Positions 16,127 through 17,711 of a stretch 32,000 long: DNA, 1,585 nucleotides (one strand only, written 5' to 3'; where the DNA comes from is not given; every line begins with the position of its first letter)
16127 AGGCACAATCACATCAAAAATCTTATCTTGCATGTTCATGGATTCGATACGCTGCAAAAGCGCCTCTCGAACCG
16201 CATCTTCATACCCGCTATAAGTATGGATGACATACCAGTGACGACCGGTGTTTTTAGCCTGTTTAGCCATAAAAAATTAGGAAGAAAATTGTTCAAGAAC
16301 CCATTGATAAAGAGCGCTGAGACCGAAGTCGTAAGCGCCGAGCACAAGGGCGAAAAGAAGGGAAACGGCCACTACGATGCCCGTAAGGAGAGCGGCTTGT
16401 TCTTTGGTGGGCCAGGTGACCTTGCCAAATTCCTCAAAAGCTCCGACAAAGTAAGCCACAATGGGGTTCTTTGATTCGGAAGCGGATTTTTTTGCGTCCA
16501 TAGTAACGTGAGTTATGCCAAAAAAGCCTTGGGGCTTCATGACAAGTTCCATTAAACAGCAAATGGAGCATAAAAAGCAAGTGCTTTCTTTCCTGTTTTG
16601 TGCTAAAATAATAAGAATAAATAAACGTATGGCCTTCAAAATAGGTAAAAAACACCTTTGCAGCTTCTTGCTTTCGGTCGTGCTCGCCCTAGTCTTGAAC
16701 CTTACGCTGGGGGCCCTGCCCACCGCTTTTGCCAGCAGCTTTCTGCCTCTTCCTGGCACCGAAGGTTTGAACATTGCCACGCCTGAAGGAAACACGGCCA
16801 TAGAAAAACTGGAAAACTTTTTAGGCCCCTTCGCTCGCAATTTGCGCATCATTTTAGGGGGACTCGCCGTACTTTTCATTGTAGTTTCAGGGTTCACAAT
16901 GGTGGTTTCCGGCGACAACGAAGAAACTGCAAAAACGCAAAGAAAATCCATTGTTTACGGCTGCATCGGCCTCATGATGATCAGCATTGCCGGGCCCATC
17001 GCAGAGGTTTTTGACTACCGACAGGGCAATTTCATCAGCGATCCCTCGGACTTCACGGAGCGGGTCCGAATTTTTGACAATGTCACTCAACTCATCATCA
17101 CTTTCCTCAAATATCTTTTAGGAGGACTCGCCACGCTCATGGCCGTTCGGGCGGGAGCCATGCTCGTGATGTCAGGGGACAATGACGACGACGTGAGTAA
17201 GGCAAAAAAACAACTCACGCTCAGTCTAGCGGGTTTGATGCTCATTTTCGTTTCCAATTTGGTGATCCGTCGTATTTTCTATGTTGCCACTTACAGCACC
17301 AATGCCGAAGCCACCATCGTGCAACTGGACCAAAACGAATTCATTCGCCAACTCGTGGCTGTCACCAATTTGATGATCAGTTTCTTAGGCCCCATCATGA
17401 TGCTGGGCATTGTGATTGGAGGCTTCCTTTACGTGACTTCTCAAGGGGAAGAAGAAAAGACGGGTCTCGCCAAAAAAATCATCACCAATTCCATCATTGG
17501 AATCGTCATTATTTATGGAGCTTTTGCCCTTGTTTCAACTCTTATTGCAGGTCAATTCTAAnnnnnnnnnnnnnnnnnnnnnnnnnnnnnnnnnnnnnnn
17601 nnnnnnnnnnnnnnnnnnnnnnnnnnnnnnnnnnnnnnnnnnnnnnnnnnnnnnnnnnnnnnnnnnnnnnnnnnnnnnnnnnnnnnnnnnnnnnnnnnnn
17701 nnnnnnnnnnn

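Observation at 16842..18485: Two adjacent paralogs each encode three concatenated pilin-like modules (covalently linked pilin trimers?)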

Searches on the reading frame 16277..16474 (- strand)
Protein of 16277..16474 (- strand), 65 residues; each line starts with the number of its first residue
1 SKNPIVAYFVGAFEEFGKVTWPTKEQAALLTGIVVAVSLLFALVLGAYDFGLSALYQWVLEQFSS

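Call 5: search_protein_families(library=pfam, proteins=[window:16277-16474:-], max_evalue=0.01)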
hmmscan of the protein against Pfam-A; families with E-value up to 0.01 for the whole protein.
window:16277-16474:- (65 aa): 1 family
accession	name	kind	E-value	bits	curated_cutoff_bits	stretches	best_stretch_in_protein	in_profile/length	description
PF00584.25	SecE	-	1.5e-14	54.1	22.7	1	7-60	2-55/55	SecE/Sec61-gamma subunits of protein translocation complex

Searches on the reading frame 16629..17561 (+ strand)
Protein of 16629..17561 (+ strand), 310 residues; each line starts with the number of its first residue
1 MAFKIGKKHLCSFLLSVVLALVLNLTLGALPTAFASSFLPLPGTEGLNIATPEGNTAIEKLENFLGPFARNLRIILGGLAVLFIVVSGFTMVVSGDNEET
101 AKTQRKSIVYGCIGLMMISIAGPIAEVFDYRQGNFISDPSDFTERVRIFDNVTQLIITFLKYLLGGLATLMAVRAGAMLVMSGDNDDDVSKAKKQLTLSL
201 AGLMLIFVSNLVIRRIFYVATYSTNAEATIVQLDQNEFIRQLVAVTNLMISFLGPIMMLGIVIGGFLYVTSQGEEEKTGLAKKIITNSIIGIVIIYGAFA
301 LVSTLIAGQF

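Call 3: search_protein_families(library=pfam, proteins=[window:16629-17561:+], max_evalue=1)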
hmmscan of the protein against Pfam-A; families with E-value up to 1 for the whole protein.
window:16629-17561:+ (310 aa): 8 families
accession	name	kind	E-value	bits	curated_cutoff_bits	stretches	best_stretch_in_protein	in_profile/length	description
PF18895.5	T4SS_pilin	-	6.6e-22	77.8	26.6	3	244-304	11-70/71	Type IV secretion system pilin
PF04956.18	TrbC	-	8.2e-06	26.4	27.9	3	242-305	41-98/98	TrbC/VIRB2 pilin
PF05987.18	DUF898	-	0.0095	15.5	28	1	106-238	130-264/336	Bacterial protein of unknown function (DUF898)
PF17958.7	EF-hand_13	-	0.078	13.1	22.6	1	210-245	52-87/90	EF-hand domain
PF04148.18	Erv26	-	0.082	13.2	22.2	1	254-303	14-63/202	Transmembrane adaptor Erv26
PF07331.16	TctB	-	0.19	12.4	29.1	1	197-300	33-129/137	Tripartite tricarboxylate transporter TctB family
PF11022.13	ATP19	-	0.48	11.2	27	0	167-188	19-40/67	ATP synthase subunit K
PF14147.11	Spore_YhaL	-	0.78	9.9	27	0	258-278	9-29/52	Sporulation protein YhaL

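Call 14: find_homologous_proteins(query=window:16629-17558:+, max_evalue=0.001)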
Query window:16629-17558:+ (310 aa): 178 proteins with E <= 0.001 among 8000 candidates; the best 120 are listed.
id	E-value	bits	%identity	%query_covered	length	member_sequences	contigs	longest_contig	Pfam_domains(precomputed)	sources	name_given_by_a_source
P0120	1.2e-189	647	100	100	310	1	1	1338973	PF18895.6,PF04956.19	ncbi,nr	ncbi:hypothetical protein IPG41_07140 [Candidatus Peregrinibacteria bacterium]|nr:MAG: hypothetical 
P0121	4.3e-154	530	80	100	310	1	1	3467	PF18895.6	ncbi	-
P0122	1.0e-151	522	80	98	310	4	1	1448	PF18895.6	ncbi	-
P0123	6.8e-146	503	81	89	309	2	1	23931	PF18895.6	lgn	-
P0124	3.0e-145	501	74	100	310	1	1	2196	PF18895.6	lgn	-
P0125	6.8e-145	500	76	100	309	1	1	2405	PF18895.6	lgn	-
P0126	8.8e-145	499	74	100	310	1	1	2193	PF18895.6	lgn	-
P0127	1.8e-143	495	76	96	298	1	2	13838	PF18895.6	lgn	-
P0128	2.1e-142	492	72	100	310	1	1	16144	PF18895.6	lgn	-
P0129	2.2e-142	492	72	100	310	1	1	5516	PF18895.6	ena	-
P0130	2.6e-132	459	69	100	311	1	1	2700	PF18895.6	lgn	-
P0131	5.2e-132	458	69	100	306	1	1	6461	PF18895.6,PF04956.19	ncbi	-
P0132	1.3e-130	453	68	100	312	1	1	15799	PF18895.6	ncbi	-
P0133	1.5e-127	443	66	100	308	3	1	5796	PF18895.6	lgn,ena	-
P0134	3.1e-127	442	66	100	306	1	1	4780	PF18895.6,PF04956.19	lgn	-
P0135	8.4e-126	437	69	91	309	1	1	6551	PF18895.6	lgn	-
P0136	2.6e-124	432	66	99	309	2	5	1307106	PF18895.6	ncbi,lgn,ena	ncbi:MAG: hypothetical protein AAB383_05510 [Patescibacteria group bacterium]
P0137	2.0e-122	426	64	99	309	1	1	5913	PF18895.6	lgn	-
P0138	6.0e-122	425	64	99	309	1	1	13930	PF18895.6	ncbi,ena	-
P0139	7.1e-122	424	64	99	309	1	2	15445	PF18895.6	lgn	-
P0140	8.0e-122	424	62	100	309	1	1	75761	PF18895.6,PF04956.19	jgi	jgi:hypothetical protein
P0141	9.0e-122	424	68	91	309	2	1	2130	PF18895.6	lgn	-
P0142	1.3e-121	423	64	99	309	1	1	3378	PF18895.6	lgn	-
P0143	1.4e-121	423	63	99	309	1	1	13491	PF18895.6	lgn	-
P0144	2.9e-121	422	62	99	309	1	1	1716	PF18895.6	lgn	-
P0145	4.2e-121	422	67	89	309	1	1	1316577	PF18895.6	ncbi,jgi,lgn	ncbi:MAG: pilin [Candidatus Gracilibacteria bacterium]|jgi:hypothetical protein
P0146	6.1e-121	421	64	99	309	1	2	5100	PF18895.6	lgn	-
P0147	8.1e-121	421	63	99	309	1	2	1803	PF18895.6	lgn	-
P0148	9.6e-121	421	67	89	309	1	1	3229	PF18895.6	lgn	-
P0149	1.1e-120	420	63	99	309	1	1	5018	PF18895.6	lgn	-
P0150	1.4e-120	420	63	99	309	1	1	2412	PF18895.6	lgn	-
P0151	1.4e-120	420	63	99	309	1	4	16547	PF18895.6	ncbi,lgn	-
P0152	2.1e-118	413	61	99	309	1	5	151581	PF18895.6,PF04956.19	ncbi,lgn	-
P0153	2.3e-118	413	61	99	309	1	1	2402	PF18895.6,PF04956.19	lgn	-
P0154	6.1e-118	411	63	98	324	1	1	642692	PF18895.6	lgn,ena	-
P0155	6.9e-118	411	64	95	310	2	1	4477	PF18895.6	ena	-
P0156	1.7e-117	410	61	99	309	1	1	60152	PF18895.6,PF04956.19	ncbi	-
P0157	2.5e-117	409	59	98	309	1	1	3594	PF18895.6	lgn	-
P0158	3.4e-117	409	60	95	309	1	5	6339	PF18895.6,PF04956.19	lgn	-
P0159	4.2e-117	409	60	95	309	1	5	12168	PF18895.6,PF04956.19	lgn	-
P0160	6.8e-117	408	62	100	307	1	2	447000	PF18895.6,PF04956.19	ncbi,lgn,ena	-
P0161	1.3e-116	407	64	95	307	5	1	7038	PF18895.6,PF04956.19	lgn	-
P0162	3.4e-116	406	65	92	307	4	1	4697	PF18895.6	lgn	-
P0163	8.2e-116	404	60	95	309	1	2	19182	PF18895.6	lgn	-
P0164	1.3e-115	404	64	95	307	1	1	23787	PF18895.6,PF04956.19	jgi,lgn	jgi:hypothetical protein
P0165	1.6e-115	403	60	98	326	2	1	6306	PF18895.6,PF04956.19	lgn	-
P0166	5.3e-115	402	65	89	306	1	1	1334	PF18895.6,PF04956.19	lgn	-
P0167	1.6e-114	400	60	100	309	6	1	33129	PF18895.6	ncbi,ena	-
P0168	4.4e-114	399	61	99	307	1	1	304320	PF18895.6,PF04956.19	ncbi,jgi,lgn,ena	ncbi:MAG: hypothetical protein WC897_00370 [Candidatus Gracilibacteria bacterium]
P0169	6.2e-114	398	63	90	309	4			PF18895.6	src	-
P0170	1.5e-113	397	61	98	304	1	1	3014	PF18895.6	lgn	-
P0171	3.2e-113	396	59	99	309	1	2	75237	PF18895.6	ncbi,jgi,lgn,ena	ncbi:MAG: hypothetical protein WC924_02445 [Candidatus Gracilibacteria bacterium]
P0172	4.4e-113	395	67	88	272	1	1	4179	PF18895.6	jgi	jgi:hypothetical protein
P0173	8.7e-113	394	59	96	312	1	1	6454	PF18895.6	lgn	-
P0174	2.3e-111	390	62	90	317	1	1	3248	PF18895.6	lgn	-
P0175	7.0e-111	388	61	94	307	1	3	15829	PF18895.6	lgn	-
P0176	1.0e-110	388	60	98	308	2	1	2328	PF18895.6,PF04956.19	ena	-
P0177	1.5e-110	387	63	90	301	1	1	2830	PF18895.6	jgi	-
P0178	4.7e-110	386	64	89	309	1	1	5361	PF18895.6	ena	-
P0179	5.4e-110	385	63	89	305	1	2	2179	PF18895.6,PF04956.19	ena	-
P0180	8.0e-110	385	63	89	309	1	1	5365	PF18895.6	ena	-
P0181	3.7e-109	383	63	89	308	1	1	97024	PF18895.6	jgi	jgi:hypothetical protein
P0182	1.2e-108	381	64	89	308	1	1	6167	PF18895.6,PF04956.19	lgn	-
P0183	2.5e-108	380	58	94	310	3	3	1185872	PF18895.6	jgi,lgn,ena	-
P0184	3.0e-108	380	61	94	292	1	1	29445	PF18895.6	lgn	-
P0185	4.0e-108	379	63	90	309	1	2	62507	PF18895.6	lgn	-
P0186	9.0e-108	378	60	90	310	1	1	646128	PF18895.6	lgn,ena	-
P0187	1.2e-107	378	63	89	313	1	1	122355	PF18895.6,PF04956.19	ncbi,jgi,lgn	ncbi:MAG: pilin [Candidatus Gracilibacteria bacterium]|jgi:hypothetical protein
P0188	1.4e-107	377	58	98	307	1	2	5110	PF18895.6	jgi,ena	-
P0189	5.3e-107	376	60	95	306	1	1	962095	PF18895.6,PF04956.19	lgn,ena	-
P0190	2.0e-106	374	60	96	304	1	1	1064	PF18895.6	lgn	-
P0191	3.0e-106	373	59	95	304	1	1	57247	PF18895.6,PF04956.19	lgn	-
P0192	6.2e-106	372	57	99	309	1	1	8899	PF18895.6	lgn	-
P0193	7.3e-106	372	59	95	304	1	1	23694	PF18895.6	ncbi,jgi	jgi:NADH:ubiquinone oxidoreductase subunit 6 (subunit J)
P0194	1.1e-105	371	60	96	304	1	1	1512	PF18895.6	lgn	-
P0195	1.1e-105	371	57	100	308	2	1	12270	PF18895.6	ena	-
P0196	1.9e-104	367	58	90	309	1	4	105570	PF18895.6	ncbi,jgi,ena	-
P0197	2.0e-104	367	60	91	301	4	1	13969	PF18895.6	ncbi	-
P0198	3.7e-104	366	58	90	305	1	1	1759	PF18895.6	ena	-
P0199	5.1e-104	366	57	98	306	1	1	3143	PF18895.6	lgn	-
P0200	7.2e-104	365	59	95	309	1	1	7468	PF18895.6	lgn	-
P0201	1.2e-103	365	59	91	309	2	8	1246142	PF18895.6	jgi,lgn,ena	-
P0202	4.2e-103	363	54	100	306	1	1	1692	PF18895.6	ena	-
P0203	7.4e-103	362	56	99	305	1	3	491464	PF18895.6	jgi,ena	jgi:hypothetical protein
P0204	1.1e-102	361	55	99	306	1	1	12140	PF18895.6,PF04956.19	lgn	-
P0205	3.0e-102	360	55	100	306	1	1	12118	PF18895.6,PF04956.19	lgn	-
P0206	5.1e-101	356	53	100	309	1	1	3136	PF18895.6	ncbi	-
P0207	5.7e-101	356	54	98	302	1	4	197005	PF18895.6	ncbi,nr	ncbi:hypothetical protein HOD30_00360 [Candidatus Peregrinibacteria bacterium]|nr:hypothetical prote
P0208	1.1e-100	355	56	95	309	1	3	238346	PF18895.6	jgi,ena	jgi:hypothetical protein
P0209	1.3e-100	355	55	97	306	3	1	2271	PF18895.6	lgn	-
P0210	1.6e-100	354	56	94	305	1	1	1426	PF18895.6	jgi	-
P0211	2.4e-100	354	56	90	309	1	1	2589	PF18895.6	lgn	-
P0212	6.3e-100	352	54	95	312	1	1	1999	PF18895.6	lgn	-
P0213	8.5e-100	352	54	98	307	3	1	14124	PF18895.6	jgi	jgi:hypothetical protein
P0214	9.0e-100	352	57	90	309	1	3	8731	PF18895.6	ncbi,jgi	jgi:hypothetical protein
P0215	9.7e-100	352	54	96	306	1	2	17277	PF18895.6,PF04956.19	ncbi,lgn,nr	ncbi:hypothetical protein HY463_01690 [Candidatus Peregrinibacteria bacterium]|nr:hypothetical prote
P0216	1.1e-99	351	56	91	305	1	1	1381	PF18895.6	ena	-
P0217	8.6e-99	349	53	98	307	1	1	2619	PF18895.6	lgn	-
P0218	1.1e-98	348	52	100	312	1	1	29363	PF18895.6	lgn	-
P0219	2.2e-98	347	53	99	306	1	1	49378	PF18895.6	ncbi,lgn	-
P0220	2.4e-98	347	58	89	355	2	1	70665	PF18895.6,PF04956.19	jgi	jgi:hypothetical protein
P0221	3.3e-98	347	57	89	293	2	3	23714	PF18895.6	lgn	-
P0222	2.5e-97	344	55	94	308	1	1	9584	PF18895.6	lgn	-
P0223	3.5e-97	343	54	96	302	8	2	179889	PF18895.6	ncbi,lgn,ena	-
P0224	4.9e-97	343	53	99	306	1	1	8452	PF18895.6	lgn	-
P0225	5.0e-97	343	54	94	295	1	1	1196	PF18895.6,PF04956.19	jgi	-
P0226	9.0e-97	342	53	95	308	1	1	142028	PF18895.6,PF04956.19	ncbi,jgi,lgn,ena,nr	ncbi:pilin [Patescibacteria group bacterium]|nr:pilin [Patescibacteria group bacterium]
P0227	1.1e-96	342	57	89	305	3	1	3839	PF18895.6,PF04956.19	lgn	-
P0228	1.5e-95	338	55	91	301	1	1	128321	PF18895.6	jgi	-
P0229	8.5e-95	335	55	91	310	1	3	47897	PF18895.6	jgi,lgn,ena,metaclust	metaclust:\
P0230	2.7e-94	334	55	89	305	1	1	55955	PF18895.6,PF04956.19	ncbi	-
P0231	2.7e-93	331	54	90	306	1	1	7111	PF18895.6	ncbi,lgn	-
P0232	1.1e-91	325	53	89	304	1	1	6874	PF18895.6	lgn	-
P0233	2.3e-89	318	61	79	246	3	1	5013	PF18895.6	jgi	jgi:hypothetical protein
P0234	2.6e-87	311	50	90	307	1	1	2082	PF18895.6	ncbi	-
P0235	2.8e-87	311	49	99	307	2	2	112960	PF18895.6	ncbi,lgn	-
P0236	2.0e-85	305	46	99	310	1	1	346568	PF18895.6,PF04956.19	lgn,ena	-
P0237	7.1e-83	296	62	71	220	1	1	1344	PF18895.6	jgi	jgi:hypothetical protein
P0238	2.7e-82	294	68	63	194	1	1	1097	PF18895.6,PF04956.19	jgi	jgi:cytochrome bd-type quinol oxidase subunit 2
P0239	1.6e-64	236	40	94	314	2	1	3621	PF18895.6,PF04956.19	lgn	-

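Call 67: predict_structure(alignment_id=A4)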
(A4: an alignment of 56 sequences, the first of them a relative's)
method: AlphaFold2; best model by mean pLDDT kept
length: 310 residues; sequences in the alignment: 56
mean_pLDDT: 70.1   pTM: 0.46
mean pLDDT of the five models: 70.1, 67.9, 67.5, 60.4, 60.3
residues with pLDDT >= 90: 0; 70-90: 187; 50-70: 89; < 50: 34
segments of 3 or more residues with pLDDT < 50: 33-35, 38-43, 45-47, 52-54, 132-134, 220-223, 226-231
pLDDT, mean of each block of 10 residues (from residue 1): 61 81 70 46 48 53 65 75 78 73 75 72 62 55 68 72 77 78 77 78 74 55 45 63 77 85 87 84 87 84 67
secondary structure, 60 per line:
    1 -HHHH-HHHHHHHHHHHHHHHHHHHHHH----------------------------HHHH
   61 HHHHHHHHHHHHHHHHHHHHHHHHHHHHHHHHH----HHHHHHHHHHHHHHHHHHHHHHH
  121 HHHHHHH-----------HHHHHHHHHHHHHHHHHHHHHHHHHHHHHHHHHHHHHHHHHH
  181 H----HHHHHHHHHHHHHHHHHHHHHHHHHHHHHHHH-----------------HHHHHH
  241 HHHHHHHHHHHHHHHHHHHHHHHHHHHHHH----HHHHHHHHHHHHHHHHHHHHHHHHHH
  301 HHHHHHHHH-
elements in order: H2-5 H7-28 H57-93 H98-127 H139-181 H186-217 H235-270 H275-309

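Call 75: search_protein_families(library=ncbifam, proteins=[window:16629-17561:+], max_evalue=0.01)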
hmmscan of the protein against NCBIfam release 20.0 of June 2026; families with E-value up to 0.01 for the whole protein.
window:16629-17561:+ (310 aa): 2 families
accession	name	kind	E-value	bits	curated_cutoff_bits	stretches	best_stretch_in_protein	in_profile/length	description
NF045849.1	ICE_MMCAP2_0565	equivalog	5.3e-12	45.3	40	2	246-306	17-77/80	Mbov_0395 family pilin-like conjugal transfer protein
NF046083.1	exosort_XrtY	exception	0.0088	15.9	160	0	68-120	45-97/168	exosortase Y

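Call 90: fold_search(model_id=the predicted structure, library=pdb)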
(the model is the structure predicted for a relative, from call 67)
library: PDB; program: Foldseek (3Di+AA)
matches with E <= 10: 420; with E <= 0.001: 0
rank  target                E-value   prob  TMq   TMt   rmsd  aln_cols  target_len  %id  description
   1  9d01                  2.9e-01  0.77  0.29  0.25  12.6       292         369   13  Crystal Structure of a-iTHR-201 (released 2025-12-10)
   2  2yfb_A                2.9e-01  0.30  0.17  0.20  19.0       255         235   14  X-ray structure of McpS ligand binding domain in complex with succinate (released 2012-04-18)
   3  5ffc_A                3.0e-01  0.69  0.15  0.29  19.5       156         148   10  CopM in the Cu(II)-bound form (released 2016-09-07)
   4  8cwy_A                3.0e-01  0.69  0.24  0.17  18.6       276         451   12  Accurate computational design of genetically encoded 3D protein crystals (released 2023-11-01)
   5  6o3e_B                3.0e-01  0.28  0.14  0.09  27.9       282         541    7  mouse aE-catenin 82-883 (released 2019-11-13)
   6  6xns_E                3.2e-01  0.66  0.25  0.24  21.7       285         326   10  C3_crown-05 (released 2020-12-23)
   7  5ffc_B                3.7e-01  0.66  0.14  0.31  18.6       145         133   13  CopM in the Cu(II)-bound form (released 2016-09-07)
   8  7dty_R                3.7e-01  0.30  0.21  0.18  16.3       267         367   13  Structural basis of ligand selectivity conferred by the human glucose-dependent insulinotropic polypeptide receptor (released 2021-08-04)
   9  5h7c_C                3.7e-01  0.20  0.14  0.12  20.5       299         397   13  Crystal structure of a repeat protein with two Protein A-DHR14 repeat modules (released 2017-06-28)
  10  2yfb_B                4.0e-01  0.28  0.17  0.21  19.4       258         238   12  X-ray structure of McpS ligand binding domain in complex with succinate (released 2012-04-18)
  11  5ffe_B                5.2e-01  0.60  0.14  0.30  20.3       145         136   11  CopM in the Ag-bound form (by soaking) (released 2016-09-07)
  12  9r2i_A                5.2e-01  0.60  0.23  0.29  16.9       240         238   10  Cryo-EM structure of the complex CDK16:CCNY:14-3-3 (released 2026-03-25)
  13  5qst_A                5.2e-01  0.33  0.20  0.21  23.0       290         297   11  PanDDA analysis group deposition -- Crystal Structure of human STAG1 in complex with Z2447286438 (released 2019-08-21)
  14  6xns_C                5.4e-01  0.60  0.26  0.25  23.9       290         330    9  C3_crown-05 (released 2020-12-23)
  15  8t3m_C                5.4e-01  0.15  0.15  0.15  14.5       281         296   10  TRPV1 in nanodisc bound with 3 LPA molecules (released 2024-05-08)
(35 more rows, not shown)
